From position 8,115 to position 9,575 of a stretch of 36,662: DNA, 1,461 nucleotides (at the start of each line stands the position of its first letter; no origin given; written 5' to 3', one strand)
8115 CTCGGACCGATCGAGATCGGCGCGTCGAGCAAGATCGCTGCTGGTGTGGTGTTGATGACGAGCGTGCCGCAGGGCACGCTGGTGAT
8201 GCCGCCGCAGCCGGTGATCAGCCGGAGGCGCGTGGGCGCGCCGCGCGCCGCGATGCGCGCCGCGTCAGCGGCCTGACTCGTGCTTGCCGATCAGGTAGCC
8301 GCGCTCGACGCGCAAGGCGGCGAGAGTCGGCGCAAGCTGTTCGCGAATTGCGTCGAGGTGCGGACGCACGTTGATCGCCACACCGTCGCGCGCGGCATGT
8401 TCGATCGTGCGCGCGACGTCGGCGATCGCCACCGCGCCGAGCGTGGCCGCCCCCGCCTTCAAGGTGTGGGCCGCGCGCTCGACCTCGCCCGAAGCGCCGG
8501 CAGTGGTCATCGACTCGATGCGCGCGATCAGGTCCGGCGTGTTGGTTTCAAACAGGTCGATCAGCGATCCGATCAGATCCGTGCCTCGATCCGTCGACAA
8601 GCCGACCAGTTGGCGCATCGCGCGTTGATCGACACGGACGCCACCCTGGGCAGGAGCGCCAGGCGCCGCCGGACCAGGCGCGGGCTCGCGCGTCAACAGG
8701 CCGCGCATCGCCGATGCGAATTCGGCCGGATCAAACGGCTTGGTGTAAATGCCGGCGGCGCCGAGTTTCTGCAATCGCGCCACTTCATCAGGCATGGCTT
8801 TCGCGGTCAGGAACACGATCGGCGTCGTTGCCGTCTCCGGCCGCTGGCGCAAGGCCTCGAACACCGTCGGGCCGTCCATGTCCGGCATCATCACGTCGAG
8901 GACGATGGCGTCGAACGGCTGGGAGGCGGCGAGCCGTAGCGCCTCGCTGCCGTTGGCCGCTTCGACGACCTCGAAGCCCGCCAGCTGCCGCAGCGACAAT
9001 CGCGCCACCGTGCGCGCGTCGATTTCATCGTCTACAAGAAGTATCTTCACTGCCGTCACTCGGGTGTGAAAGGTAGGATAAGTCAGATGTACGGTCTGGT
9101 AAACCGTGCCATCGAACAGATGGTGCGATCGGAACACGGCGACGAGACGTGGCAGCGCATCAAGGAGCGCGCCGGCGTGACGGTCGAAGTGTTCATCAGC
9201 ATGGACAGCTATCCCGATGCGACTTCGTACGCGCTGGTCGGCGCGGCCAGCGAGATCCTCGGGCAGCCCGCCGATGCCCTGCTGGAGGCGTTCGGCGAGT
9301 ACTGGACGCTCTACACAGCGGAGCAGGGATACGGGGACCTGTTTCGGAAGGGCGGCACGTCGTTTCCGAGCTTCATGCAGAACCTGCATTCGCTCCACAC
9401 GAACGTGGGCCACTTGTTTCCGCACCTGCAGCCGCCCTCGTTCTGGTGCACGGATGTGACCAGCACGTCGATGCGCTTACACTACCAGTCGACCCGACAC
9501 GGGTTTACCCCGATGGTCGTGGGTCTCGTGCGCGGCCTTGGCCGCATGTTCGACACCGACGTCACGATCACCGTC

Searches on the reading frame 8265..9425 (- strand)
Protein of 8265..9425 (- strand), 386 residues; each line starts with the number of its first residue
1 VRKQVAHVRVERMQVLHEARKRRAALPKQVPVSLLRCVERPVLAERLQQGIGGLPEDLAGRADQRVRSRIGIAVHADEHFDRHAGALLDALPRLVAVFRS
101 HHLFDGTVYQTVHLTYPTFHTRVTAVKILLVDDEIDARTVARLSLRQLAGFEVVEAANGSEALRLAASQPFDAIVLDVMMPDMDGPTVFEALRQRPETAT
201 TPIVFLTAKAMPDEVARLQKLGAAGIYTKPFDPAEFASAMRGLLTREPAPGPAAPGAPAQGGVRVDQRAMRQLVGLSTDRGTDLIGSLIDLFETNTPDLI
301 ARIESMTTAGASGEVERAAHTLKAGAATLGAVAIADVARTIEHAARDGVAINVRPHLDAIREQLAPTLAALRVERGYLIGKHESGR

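Call 4: search_protein_families(library=pfam, proteins=[window:8265-9425:-])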
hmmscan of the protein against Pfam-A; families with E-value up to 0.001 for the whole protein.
window:8265-9425:- (386 aa): 2 families
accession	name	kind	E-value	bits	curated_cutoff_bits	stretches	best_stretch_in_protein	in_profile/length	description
PF00072.30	Response_reg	-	1.4e-25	90.1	30.2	1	128-239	1-109/111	Response regulator receiver domain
PF01627.28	Hpt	-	6.3e-12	46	24.6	1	288-365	2-79/84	Hpt domain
